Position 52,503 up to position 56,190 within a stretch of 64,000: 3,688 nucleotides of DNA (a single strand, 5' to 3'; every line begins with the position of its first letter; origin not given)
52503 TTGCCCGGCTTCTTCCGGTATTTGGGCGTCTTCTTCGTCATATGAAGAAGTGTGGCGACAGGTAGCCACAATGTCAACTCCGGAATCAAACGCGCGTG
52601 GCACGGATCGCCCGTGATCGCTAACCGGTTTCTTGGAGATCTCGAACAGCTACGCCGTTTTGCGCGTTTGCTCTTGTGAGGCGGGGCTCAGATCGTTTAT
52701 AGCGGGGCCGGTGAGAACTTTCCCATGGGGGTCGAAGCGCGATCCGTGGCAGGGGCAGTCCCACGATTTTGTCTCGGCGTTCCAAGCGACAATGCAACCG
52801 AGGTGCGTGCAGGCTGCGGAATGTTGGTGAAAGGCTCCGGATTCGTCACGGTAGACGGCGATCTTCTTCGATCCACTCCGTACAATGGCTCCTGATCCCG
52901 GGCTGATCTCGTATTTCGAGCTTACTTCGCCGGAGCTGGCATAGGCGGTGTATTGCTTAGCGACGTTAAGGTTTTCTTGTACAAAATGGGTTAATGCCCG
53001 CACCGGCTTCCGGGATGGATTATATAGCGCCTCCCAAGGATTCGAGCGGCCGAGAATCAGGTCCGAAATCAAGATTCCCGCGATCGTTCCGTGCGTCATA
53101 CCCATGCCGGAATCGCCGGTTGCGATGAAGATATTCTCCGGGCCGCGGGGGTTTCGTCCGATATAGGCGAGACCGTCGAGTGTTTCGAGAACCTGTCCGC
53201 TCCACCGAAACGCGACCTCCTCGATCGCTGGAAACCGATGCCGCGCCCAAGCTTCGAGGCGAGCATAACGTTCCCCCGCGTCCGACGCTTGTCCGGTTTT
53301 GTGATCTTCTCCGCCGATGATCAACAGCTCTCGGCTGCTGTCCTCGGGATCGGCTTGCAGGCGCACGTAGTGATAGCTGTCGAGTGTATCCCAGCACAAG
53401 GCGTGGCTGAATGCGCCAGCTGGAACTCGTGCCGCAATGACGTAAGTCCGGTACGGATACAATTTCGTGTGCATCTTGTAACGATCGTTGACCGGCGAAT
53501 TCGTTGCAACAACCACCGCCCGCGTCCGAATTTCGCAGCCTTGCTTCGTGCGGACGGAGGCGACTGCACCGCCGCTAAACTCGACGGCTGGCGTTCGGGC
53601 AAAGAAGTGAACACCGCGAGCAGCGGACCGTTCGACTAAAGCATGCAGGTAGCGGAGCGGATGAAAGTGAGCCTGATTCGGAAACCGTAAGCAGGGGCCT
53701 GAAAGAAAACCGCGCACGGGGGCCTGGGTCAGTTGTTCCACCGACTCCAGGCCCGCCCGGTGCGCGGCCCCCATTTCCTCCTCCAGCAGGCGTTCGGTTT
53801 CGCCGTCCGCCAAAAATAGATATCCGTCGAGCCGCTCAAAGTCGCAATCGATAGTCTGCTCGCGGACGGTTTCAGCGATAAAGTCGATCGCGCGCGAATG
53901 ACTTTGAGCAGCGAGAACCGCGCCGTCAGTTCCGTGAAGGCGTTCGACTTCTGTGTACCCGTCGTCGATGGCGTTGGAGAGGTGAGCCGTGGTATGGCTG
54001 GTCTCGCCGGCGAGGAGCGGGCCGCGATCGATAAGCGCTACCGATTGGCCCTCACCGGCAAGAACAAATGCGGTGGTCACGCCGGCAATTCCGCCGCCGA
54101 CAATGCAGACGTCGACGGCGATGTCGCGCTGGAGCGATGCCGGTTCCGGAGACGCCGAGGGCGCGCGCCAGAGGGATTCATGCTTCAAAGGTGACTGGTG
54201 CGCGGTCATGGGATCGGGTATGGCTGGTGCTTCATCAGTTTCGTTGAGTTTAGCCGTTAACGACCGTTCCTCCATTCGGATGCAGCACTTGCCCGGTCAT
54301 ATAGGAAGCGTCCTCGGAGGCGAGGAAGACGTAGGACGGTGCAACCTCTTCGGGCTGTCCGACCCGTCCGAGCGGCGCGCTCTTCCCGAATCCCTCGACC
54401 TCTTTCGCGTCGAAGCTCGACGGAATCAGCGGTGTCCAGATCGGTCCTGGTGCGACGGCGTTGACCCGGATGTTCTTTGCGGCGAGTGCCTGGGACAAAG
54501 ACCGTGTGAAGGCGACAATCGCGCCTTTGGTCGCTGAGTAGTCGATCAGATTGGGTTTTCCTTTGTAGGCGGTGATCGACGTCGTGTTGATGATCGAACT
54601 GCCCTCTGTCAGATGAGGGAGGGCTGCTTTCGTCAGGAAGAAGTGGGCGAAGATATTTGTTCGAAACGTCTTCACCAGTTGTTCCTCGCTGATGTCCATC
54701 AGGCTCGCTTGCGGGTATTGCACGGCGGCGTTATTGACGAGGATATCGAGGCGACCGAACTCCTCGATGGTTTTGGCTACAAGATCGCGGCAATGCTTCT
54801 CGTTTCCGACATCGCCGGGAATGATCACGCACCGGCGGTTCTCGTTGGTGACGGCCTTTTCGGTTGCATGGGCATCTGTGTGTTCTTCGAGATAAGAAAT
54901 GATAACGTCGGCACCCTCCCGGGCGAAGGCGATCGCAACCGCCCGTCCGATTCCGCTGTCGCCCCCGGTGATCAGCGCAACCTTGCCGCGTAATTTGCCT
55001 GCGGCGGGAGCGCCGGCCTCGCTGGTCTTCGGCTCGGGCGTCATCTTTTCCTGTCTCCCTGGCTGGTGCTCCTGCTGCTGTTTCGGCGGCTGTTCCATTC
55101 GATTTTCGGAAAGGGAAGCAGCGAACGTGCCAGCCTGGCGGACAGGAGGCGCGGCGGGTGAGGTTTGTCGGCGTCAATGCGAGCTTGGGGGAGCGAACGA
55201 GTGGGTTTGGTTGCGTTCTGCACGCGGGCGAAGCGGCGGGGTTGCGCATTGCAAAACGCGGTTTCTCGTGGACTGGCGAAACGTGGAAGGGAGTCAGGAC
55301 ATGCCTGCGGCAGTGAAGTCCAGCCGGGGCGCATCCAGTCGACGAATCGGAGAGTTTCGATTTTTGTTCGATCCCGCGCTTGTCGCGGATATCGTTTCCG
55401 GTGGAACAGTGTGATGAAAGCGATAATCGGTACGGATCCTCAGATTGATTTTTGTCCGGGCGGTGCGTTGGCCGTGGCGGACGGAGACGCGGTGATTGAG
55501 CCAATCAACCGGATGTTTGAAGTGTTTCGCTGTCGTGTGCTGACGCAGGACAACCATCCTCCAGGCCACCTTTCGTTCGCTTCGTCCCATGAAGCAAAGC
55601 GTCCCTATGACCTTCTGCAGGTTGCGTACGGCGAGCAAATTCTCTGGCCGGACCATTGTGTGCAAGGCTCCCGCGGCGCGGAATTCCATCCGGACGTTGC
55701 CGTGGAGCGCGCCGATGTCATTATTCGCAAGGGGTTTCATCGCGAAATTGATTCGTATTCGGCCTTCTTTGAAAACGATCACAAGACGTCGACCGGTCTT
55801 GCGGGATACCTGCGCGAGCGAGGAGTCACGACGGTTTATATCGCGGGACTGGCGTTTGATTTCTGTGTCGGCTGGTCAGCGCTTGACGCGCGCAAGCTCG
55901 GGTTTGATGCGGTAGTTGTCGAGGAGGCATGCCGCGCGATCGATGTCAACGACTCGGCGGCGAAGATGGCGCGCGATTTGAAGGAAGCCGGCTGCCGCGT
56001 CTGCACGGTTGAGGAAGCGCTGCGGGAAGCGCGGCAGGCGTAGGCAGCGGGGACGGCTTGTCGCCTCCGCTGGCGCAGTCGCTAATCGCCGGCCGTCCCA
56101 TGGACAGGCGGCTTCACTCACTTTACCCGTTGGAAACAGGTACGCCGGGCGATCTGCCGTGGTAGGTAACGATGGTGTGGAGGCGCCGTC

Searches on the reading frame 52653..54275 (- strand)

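Call 68: search_protein_families(library=pfam, proteins=[window:52653-54275:-], max_evalue=0.01)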
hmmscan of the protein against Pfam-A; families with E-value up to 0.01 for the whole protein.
window:52653-54275:- (541 aa): 10 families
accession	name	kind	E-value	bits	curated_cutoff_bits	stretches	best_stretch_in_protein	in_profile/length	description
PF01266.30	DAO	-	1.3e-54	186.5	27.9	1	55-406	1-353/353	FAD dependent oxidoreductase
PF00355.32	Rieske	-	1.1e-11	44.9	20.3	1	453-528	7-83/88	Rieske [2Fe-2S] domain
PF00890.30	FAD_binding_2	-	6.9e-09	35.8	20.4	1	55-263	1-206/414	FAD binding domain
PF07992.20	Pyr_redox_2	-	1.6e-07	31.5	26.1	1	55-164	2-114/291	Pyridine nucleotide-disulphide oxidoreductase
PF12831.13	FAD_oxidored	-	7.9e-07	29.1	27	1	55-115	1-59/416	FAD dependent oxidoreductase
PF13450.12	NAD_binding_8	-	2.6e-05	24.8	21.9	1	58-95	1-38/68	NAD(P)-binding Rossmann-like domain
PF01494.25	FAD_binding_3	-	0.0003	20.6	22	1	54-85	2-33/349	FAD binding domain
PF03486.20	HI0933_like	-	0.00064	19.7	50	0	55-86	2-33/244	HI0933-like protein Rossmann domain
PF01134.28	GIDA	-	0.00088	18.9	22.1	1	55-93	1-29/391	Glucose inhibited division protein A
PF05834.18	Lycopene_cycl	-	0.01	15.4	23.4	0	55-95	1-43/380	Lycopene cyclase protein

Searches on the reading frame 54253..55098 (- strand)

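Call 68: search_protein_families(library=pfam, proteins=[window:54253-55098:-], max_evalue=0.01)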
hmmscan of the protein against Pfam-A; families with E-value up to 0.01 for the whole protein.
window:54253-55098:- (282 aa): 6 families
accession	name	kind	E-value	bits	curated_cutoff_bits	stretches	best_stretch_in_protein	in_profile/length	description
PF13561.12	adh_short_C2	-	9.9e-65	218.8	27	1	47-277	5-234/236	Enoyl-(Acyl carrier protein) reductase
PF00106.31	adh_short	-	2.8e-50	171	26.6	1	39-228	1-190/195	short chain dehydrogenase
PF08659.16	KR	-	3.2e-11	43.9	22.6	1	41-210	3-173/180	KR domain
PF23441.1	SDR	-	1e-10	41.9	27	1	33-278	2-255/258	SDR-like rossmann domain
PF08643.16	DUF1776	-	0.00099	19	25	1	127-215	102-194/294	Fungal family of unknown function (DUF1776)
PF01370.27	Epimerase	-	0.0032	17.4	20.9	1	41-136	1-84/240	NAD dependent epimerase/dehydratase family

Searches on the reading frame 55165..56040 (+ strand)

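Call 68: search_protein_families(library=pfam, proteins=[window:55165-56040:+], max_evalue=0.01)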
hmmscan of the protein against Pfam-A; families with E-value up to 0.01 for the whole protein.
window:55165-56040:+ (292 aa): 1 family
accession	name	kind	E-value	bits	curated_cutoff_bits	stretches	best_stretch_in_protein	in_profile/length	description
PF00857.26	Isochorismatase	-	1.4e-25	90.8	27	1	86-284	2-175/175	Isochorismatase domain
